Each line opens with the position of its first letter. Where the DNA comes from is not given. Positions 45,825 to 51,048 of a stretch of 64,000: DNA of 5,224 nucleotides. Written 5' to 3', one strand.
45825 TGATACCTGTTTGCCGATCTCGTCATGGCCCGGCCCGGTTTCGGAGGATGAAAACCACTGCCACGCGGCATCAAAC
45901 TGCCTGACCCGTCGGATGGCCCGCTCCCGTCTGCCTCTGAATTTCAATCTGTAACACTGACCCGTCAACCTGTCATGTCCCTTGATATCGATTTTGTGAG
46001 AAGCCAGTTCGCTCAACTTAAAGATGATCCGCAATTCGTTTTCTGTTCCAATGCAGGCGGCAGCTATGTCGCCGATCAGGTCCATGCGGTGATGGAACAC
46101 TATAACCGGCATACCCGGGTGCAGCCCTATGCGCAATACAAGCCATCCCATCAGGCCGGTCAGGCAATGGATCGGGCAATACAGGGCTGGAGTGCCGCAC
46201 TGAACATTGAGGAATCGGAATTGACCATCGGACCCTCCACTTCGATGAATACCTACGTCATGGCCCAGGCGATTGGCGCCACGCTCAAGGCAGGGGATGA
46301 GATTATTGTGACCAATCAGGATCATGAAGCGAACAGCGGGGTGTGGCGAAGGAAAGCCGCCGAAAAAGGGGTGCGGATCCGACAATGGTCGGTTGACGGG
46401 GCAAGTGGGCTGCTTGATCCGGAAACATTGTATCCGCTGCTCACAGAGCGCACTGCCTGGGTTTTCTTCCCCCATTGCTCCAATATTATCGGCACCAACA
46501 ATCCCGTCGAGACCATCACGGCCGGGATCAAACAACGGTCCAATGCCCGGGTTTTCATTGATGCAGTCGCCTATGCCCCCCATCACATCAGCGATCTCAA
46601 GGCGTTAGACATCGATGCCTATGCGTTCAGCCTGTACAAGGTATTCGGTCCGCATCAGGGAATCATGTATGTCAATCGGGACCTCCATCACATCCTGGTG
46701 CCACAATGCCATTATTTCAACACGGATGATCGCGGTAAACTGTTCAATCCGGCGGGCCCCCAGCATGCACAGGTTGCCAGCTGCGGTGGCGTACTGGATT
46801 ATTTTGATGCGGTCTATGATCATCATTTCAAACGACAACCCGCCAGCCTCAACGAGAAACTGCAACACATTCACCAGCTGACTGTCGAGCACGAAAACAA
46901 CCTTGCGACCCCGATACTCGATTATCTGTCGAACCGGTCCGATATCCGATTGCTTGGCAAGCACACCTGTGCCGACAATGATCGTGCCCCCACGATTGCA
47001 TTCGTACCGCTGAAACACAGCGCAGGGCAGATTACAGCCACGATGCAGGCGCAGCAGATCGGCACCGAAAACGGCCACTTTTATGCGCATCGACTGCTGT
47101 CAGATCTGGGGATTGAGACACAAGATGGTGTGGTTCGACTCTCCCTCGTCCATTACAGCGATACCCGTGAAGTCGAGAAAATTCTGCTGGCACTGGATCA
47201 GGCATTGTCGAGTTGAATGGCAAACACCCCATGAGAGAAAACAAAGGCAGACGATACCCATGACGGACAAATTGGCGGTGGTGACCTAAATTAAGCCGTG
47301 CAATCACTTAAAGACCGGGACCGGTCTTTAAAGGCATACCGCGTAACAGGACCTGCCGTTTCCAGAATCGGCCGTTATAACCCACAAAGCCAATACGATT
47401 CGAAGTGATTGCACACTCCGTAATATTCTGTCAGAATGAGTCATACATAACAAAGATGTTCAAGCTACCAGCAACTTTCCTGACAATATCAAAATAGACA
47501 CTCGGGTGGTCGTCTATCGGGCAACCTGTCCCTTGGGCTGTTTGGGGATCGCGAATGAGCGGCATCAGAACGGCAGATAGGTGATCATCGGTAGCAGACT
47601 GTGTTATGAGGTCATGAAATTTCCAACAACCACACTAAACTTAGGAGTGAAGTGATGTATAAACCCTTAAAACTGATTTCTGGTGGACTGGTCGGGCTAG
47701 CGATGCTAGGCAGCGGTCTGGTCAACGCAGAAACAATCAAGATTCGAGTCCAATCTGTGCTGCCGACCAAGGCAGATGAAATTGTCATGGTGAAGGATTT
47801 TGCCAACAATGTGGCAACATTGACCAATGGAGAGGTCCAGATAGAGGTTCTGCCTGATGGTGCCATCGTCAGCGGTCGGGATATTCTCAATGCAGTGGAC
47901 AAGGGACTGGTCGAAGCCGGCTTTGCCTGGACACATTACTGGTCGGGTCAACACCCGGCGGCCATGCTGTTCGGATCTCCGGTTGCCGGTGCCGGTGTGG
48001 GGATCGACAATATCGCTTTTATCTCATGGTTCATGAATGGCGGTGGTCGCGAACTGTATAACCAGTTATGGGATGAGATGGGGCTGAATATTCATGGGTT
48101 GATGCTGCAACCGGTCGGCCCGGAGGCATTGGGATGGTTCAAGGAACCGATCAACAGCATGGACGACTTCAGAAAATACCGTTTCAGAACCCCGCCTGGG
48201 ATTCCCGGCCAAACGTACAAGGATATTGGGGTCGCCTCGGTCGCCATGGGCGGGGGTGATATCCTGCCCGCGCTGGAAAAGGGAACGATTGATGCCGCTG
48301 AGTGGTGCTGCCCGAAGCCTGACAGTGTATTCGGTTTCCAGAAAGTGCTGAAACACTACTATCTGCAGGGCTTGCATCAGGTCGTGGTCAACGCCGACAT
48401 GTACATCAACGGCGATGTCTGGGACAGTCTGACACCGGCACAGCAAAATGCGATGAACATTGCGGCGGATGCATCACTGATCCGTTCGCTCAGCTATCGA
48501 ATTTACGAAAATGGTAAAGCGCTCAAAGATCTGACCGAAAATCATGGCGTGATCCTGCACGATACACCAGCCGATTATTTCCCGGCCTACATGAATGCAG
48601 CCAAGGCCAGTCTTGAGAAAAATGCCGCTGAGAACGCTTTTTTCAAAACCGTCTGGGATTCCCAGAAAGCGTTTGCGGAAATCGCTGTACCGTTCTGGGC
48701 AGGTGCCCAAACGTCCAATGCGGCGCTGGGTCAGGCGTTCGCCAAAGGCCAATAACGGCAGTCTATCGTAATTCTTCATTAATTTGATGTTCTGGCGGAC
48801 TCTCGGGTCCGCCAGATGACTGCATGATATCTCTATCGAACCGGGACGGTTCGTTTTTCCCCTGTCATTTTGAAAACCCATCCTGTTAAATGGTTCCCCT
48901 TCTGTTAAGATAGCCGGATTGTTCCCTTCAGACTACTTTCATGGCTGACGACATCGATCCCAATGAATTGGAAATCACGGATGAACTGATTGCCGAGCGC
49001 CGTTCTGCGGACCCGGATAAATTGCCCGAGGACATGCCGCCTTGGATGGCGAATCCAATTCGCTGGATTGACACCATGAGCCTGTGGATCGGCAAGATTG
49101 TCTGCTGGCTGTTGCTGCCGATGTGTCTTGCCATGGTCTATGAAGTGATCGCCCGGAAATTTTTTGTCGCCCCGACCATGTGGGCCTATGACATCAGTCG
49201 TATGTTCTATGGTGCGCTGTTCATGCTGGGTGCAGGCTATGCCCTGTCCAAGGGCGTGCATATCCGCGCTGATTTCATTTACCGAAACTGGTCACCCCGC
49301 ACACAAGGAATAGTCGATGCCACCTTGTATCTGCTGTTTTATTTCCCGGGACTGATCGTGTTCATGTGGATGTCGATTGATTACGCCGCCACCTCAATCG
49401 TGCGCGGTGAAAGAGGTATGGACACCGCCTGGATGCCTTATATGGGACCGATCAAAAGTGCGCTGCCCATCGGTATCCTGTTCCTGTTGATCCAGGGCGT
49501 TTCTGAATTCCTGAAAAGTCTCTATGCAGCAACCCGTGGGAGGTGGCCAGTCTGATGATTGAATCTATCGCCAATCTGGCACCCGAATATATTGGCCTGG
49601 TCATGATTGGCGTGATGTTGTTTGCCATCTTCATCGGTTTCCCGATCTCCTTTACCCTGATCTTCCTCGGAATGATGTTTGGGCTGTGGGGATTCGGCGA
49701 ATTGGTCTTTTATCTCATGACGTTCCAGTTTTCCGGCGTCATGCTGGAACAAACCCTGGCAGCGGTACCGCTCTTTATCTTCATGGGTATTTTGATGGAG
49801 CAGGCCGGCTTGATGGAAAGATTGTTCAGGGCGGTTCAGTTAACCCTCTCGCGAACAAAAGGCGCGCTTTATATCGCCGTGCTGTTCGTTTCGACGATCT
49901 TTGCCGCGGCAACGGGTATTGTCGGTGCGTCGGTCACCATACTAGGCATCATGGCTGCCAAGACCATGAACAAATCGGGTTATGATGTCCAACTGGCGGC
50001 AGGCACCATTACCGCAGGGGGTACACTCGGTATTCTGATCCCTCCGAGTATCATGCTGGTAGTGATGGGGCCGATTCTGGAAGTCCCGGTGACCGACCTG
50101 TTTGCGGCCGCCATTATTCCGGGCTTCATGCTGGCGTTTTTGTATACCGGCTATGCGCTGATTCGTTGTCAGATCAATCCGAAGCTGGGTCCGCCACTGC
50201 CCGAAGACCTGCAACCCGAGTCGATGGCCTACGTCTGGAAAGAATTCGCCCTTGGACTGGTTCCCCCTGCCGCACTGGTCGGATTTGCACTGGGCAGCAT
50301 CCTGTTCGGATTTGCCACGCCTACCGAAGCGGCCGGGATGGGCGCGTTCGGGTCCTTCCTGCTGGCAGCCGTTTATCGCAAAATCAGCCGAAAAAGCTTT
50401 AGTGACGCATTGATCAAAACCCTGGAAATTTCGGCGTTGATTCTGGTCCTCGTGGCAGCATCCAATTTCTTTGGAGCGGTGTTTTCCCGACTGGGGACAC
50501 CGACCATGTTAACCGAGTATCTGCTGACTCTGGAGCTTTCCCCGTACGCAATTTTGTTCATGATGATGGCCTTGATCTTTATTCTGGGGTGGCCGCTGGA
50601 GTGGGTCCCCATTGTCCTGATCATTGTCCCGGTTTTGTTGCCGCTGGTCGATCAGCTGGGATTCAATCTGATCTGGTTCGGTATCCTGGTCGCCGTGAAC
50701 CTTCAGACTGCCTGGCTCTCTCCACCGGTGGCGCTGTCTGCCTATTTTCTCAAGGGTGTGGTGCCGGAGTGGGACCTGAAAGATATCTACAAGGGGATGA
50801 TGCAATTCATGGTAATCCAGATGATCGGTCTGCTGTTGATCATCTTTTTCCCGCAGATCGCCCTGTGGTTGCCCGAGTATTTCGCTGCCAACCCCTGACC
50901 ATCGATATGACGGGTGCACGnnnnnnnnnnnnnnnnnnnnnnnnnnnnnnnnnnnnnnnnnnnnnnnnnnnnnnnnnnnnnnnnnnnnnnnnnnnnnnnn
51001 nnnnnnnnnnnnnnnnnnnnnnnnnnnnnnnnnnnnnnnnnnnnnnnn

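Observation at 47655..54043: Complete DHPS (hpsKLM-NOP) sulfonate catabolism cluster with no adjacent regulator or desulfonation genes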

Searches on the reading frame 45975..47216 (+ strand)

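Call 7: search_protein_families(library=pfam, proteins=[window:45975-47216:+])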
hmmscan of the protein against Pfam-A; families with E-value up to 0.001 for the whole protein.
window:45975-47216:+ (413 aa): 2 families
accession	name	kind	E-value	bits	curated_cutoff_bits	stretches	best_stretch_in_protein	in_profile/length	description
PF00266.25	Aminotran_5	-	1.1e-41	143.4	21.5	1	23-402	2-370/371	Aminotransferase class-V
PF01053.26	Cys_Met_Meta_PP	-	8.8e-05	21.7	27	1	96-231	80-207/381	Cys/Met metabolism PLP-dependent enzyme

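Call 51: search_protein_families(library=ncbifam, proteins=[window:45975-47216:+], max_evalue=1e-8)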
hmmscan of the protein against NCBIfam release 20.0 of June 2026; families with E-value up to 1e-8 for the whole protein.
window:45975-47216:+ (413 aa): 11 families
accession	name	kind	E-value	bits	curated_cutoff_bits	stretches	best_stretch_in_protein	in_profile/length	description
TIGR01976.1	am_tr_V_VC1184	hypoth_equivalog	2.3e-81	274.1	352.35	1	4-407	2-401/401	cysteine desulfurase-like protein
TIGR01979.1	sufS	subfamily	1.1e-34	120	475.1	1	9-243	4-243/403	SufS family cysteine desulfurase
NF006791.0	PRK09295.1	equivalog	2.6e-31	109.1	661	1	4-243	4-248/406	cysteine desulfurase SufS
NF041166.1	f2_encap_cargo1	exception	2.2e-28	99.8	800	1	95-237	322-464/623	family 2A encapsulin nanocompartment cargo protein cysteine desulfurase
NF008126.0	PRK10874.1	equivalog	2.6e-25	89.4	607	1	6-239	7-240/401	cysteine desulfurase CsdA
TIGR03392.1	FeS_syn_CsdA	equivalog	8.4e-25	87.8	493.6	1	8-241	6-239/398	cysteine desulfurase CsdA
TIGR03402.1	FeS_nifS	equivalog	5.5e-19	68.2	530.75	1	25-237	4-214/379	cysteine desulfurase NifS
TIGR01977.1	am_tr_V_EF2568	hypoth_equivalog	6.5e-18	64.9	377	1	26-230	5-207/376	cysteine desulfurase family protein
NF040779.1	Sec_lyase_SclA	exception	4.5e-12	45.6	525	0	93-223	71-199/378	selenocysteine lyase SclA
TIGR03235.1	DNA_S_dndA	equivalog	4.4e-10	39.4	480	1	31-235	9-214/353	cysteine desulfurase DndA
NF010611.0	PRK14012.1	equivalog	8.1e-09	34.9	548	0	57-242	45-229/406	IscS subfamily cysteine desulfurase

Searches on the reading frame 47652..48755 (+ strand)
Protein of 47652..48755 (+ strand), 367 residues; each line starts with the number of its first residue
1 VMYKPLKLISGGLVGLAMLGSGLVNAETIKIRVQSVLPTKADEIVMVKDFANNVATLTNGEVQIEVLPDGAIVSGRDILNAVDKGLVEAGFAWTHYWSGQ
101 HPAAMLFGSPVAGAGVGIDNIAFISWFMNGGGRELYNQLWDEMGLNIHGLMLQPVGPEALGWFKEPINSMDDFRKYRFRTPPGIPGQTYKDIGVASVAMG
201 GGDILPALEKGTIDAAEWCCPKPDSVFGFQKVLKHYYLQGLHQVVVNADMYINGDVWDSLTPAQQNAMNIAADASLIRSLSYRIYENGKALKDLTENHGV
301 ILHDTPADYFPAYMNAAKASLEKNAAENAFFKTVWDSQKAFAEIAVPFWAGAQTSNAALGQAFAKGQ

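Call 3: search_protein_families(library=pfam, proteins=[window:47652-48755:+])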
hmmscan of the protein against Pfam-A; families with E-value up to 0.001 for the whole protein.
window:47652-48755:+ (367 aa): 1 family
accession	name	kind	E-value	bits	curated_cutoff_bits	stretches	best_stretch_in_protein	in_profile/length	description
PF03480.18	DctP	-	4e-33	115.4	23.4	1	46-323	14-281/286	Bacterial extracellular solute-binding protein, family 7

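Call 4: search_protein_families(library=ncbifam, proteins=[window:47652-48755:+])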
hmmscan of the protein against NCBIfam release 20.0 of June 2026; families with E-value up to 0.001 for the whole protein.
window:47652-48755:+ (367 aa): 2 families
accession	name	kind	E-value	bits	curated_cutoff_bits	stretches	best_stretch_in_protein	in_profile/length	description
NF037995.1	TRAP_S1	subfamily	4.6e-13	49.1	50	1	164-294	124-253/271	TRAP transporter substrate-binding protein DctP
TIGR00787.1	dctP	subfamily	9.1e-10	38.4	175.05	1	43-273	11-232/257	DctP family TRAP transporter solute-binding subunit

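Call 6: search_solved_structures(query=window:47652-48755:+)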
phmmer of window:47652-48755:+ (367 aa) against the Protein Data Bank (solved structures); distinct sequences matched with E-value up to 0.001: 51.
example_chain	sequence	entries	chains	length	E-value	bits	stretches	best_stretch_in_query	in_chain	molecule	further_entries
2hzk_A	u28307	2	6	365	7e-38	134.1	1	10-343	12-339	TRAP-T family sorbitol/mannitol transporter, periplasmic binding protein, SmoM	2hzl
4yzz_A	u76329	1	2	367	1.3e-33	120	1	15-350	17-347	TRAP TRANSPORTER SOLUTE BINDING PROTEIN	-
4yic_A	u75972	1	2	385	1.5e-33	119.8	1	15-352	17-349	TRAP TRANSPORTER SOLUTE BINDING PROTEIN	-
4pe3_A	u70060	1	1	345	1.6e-30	109.9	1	29-338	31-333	TRAP dicarboxylate transporter-DctP subunit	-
7ug8_A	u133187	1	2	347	2.9e-30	109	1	50-341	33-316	Ketoacid-binding protein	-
4pet_A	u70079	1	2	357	1.3e-28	103.5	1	47-331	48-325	Extracellular solute-binding protein, family 7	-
5cm6_A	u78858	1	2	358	1.8e-26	96.6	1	48-343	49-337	TRAP dicarboxylate transporter-DctP subunit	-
2zzv_A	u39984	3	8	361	3.1e-26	95.8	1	25-266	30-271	ABC transporter, solute-binding protein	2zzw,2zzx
7e9y_A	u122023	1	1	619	2e-18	70.1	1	32-215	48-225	Lactate-binding periplasmic protein TTHA0766,Lactate-binding periplasmic protein TTHA0766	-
8zmz_A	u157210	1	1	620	3.5e-18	69.2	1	26-217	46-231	Lactate-binding periplasmic protein TTHA0766,Red fluorescent protein drFP583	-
4nhb_A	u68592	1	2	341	2.2e-10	43.6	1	11-320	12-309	TRAP dicarboxylate transporter-DctP subunit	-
4ng7_A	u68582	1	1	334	3.2e-10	43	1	164-321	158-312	TRAP periplasmic solute binding protein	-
4x04_A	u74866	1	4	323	1.1e-09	41.3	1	164-320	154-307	solute binding protein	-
4x8r_A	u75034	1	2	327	1.6e-07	34.2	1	38-275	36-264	TRAP dicarboxylate transporter, DctP subunit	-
4pgn_A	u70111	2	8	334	7.4e-07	32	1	36-316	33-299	Extracellular solute-binding protein, family 7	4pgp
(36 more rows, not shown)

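Call 39: find_related_loci(query=window:47652-48755:+, collection=genome_contigs, flank=10000)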
Query window:47652-48755:+ (367 aa) in genome_contigs; peptide patterns used: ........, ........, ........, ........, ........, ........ (x = any residue, [..] = any of these).
600 stretches matched a pattern (row limit reached: there are more); 595 encode a relative of the query (tblastn E <= 1e-3); the best 80 are kept; 80 distinct loci.
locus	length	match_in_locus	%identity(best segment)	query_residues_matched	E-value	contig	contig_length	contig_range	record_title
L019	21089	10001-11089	89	2-365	0e+0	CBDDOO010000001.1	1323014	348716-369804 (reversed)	MAG: Arenicellales bacterium isolate a29debac-1c8f-4757-9535-86e5a3768f11 genome assembly, contig: contig_1, whole genom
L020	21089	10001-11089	88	2-365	0e+0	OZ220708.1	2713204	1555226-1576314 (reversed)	MAG: Arenicellales bacterium isolate a09e4232-3a37-4cba-b47e-813f1f4ff435 genome assembly, chromosome: 1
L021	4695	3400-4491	88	1-365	0e+0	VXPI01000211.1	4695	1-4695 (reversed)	MAG: Gammaproteobacteria bacterium isolate SB0662_bin_52 NODE_11086_length_4695_cov_20.247198, whole genome shotgun sequ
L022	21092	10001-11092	91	1-365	0e+0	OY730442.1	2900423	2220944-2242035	MAG: Arenicellales bacterium isolate a2271f91-884a-4664-afb6-7c1ea3e8873e genome assembly, chromosome: 1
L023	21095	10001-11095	87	2-367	0e+0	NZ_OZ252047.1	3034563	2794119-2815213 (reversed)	MAG: Candidatus Spongiihabitans sp. isolate 0f302991-e8ce-4c27-b8b3-1c27fcb5bdee chromosome 1, complete sequence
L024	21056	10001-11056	87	16-367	0e+0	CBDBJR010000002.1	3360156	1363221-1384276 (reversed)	MAG: Candidatus Poriferihabitaceae bacterium isolate ddc5a202-60fb-4026-963d-34f754f030b5 genome assembly, contig: conti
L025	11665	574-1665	85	1-365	0e+0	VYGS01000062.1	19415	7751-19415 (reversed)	MAG: Gammaproteobacteria bacterium isolate SB0678_bin_7 NODE_697_length_19415_cov_6.618647, whole genome shotgun sequenc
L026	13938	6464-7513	87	16-365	0e+0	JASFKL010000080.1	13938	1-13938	MAG: Gammaproteobacteria bacterium isolate D0817M02metaG_Bin_16 D0817M02metaG_FD_scaffold_1421_c1, whole genome shotgun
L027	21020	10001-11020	89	28-367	0e+0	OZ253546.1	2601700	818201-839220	MAG: Candidatus Poriferihabitaceae bacterium isolate 463de4ad-0157-4836-b656-1c8ed91a77ea genome assembly, chromosome: 1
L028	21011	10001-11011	89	31-367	0e+0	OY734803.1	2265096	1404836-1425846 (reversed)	MAG: Arenicellales bacterium isolate 56d03a4b-89fb-405b-b6be-bb90cc2699d2 genome assembly, chromosome: 1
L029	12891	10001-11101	81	1-367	0e+0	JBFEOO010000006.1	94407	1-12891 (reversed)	MAG: Arenicellales bacterium isolate Mix_mud04.2021.02.41 k141_213412_length_94407_cov_16.7340, whole genome shotgun seq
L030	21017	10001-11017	89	21-360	0e+0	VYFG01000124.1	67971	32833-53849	MAG: Gammaproteobacteria bacterium isolate SB0677_bin_2 NODE_154_length_67971_cov_22.380499, whole genome shotgun sequen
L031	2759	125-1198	82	8-365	0e+0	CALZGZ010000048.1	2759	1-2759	MAG: uncultured Gammaproteobacteria bacterium isolate FCS_M_Gamma_077 genome assembly, contig: k121_110135, whole genome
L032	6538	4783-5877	79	2-367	0e+0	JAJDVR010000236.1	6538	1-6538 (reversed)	MAG: Gemmatimonadetes bacterium isolate jk18x22bins.6 k141_315866, whole genome shotgun sequence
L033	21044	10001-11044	83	19-367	0e+0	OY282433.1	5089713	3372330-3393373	MAG: uncultured Gammaproteobacteria bacterium genome assembly, chromosome: 1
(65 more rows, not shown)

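Call 45: find_homologous_proteins(query=window:47652-48755:+, max_evalue=1e-50)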
Query window:47652-48755:+ (367 aa): 3123 proteins with E <= 1e-50 among 8000 candidates; the best 120 are listed.
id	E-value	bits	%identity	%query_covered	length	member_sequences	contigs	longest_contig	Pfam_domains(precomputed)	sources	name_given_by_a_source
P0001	1.3e-247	839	100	100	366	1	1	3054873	PF03480.19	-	-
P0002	3.5e-247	838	100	100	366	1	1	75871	PF03480.19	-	-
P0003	7.7e-246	833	99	100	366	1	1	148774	PF03480.19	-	-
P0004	8.5e-218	741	89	99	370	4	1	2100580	PF03480.19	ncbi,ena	-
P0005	4.3e-217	739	88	99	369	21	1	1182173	PF03480.19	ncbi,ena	-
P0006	8.0e-217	738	87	99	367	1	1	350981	PF03480.19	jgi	-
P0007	8.2e-217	738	89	98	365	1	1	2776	PF03480.19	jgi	jgi:TRAP-type mannitol/chloroaromatic compound transport system substrate-binding protein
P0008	1.9e-216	737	87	100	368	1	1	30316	PF03480.19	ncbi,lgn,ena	-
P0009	2.7e-216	736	87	100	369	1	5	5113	PF03480.19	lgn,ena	-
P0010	9.5e-216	734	88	99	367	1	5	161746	PF03480.19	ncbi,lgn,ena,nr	ncbi:MAG: TRAP transporter substrate-binding protein [Gammaproteobacteria bacterium]|nr:TRAP transpo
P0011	7.0e-215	731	87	99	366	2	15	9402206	PF03480.19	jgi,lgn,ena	jgi:TRAP-type mannitol/chloroaromatic compound transport system substrate-binding protein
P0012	1.4e-214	730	88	99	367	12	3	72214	PF03480.19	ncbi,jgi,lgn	-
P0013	1.5e-214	730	87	100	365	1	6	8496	PF03480.19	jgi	jgi:TRAP-type mannitol/chloroaromatic compound transport system substrate-binding protein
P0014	7.6e-214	728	87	99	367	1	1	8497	PF03480.19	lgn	-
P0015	3.0e-213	726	85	100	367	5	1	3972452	PF03480.19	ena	-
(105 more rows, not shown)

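Call 61: find_encoding_contigs(protein=P0002, flank=10000, max_places=3)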
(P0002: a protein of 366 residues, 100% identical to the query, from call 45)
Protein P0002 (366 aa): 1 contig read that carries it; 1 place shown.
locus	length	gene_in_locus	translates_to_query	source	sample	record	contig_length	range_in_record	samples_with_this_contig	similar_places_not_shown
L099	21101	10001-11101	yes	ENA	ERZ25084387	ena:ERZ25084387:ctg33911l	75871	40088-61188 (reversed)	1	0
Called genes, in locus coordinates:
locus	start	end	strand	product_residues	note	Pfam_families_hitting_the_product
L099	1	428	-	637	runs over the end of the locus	PF00270:DEAD (weak), PF04851:ResIII (faint), PF13307:Helicase_C_2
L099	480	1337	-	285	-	PF01370:Epimerase, PF02719:Polysacc_synt_2 (faint), PF04321:RmlD_sub_bind, PF16363:GDP_Man_Dehyd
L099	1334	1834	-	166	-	PF00908:dTDP_sugar_isom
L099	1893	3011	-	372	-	-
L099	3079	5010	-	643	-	PF00012:HSP70, PF06723:MreB_Mbl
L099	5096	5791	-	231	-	PF01025:GrpE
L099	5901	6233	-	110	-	PF01521:Fe-S_biosyn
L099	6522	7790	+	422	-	PF00732:GMC_oxred_N, PF01266:DAO (faint)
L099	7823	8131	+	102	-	PF05199:GMC_oxred_C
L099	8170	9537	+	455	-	PF00266:Aminotran_5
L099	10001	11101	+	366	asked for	PF03480:DctP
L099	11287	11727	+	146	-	PF04290:DctQ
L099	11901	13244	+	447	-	PF06808:DctM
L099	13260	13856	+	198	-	PF00815:Histidinol_dh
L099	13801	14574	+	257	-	PF00815:Histidinol_dh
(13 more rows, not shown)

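Call 85: search_protein_families(library=pfam, proteins=[L030:7274-8035:-], max_evalue=0.00001)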
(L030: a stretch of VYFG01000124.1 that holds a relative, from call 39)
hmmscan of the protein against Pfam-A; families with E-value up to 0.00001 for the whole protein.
L030:7274-8035:- (253 aa): 2 families
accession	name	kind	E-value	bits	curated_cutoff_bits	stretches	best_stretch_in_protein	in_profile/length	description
PF01614.24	IclR_C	-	7.5e-38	130.2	24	1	81-244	7-170/174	Bacterial transcriptional regulator IclR C-terminal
PF09339.16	HTH_IclR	-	2.7e-14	53.1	22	1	8-57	1-50/52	IclR helix-turn-helix domain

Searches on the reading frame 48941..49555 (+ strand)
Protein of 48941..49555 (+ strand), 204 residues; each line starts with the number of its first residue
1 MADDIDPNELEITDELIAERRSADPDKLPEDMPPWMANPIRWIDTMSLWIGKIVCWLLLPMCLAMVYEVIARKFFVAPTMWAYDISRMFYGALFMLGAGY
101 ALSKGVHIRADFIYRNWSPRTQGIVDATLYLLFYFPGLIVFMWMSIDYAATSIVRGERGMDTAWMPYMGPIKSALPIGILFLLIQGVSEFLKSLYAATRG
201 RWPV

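Call 3: search_protein_families(library=pfam, proteins=[window:48941-49555:+])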
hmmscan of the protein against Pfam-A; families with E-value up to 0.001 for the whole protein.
window:48941-49555:+ (204 aa): 1 family
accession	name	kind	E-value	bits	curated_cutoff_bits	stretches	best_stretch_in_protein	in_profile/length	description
PF04290.18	DctQ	-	3.6e-22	79.1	28.3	1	61-193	1-129/132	Tripartite ATP-independent periplasmic transporters, DctQ component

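Call 4: search_protein_families(library=ncbifam, proteins=[window:48941-49555:+])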
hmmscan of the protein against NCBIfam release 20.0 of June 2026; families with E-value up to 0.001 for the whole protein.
window:48941-49555:+ (204 aa): 0 families

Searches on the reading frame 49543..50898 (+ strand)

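Call 3: search_protein_families(library=pfam, proteins=[window:49543-50898:+])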
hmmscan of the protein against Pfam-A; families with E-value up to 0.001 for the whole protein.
window:49543-50898:+ (451 aa): 1 family
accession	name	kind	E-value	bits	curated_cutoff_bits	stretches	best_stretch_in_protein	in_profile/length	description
PF06808.19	DctM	-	6.2e-75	253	23.8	1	23-439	2-413/413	Tripartite ATP-independent periplasmic transporter, DctM component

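Call 4: search_protein_families(library=ncbifam, proteins=[window:49543-50898:+])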
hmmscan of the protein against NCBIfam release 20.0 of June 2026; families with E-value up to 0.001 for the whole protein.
window:49543-50898:+ (451 aa): 3 families
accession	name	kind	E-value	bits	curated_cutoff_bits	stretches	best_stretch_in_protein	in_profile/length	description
TIGR00786.1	dctM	subfamily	1.3e-85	287.6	268.45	1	32-444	1-405/405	TRAP transporter large permease subunit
NF011634.1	PRK15060.1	equivalog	2.3e-35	122.5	800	1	19-439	4-416/425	2,3-diketo-L-gulonate TRAP transporter large permease YiaN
TIGR02123.1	TRAP_fused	subfamily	8.9e-08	31.3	320.65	1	59-408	155-504/615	TRAP transporter fused permease subunit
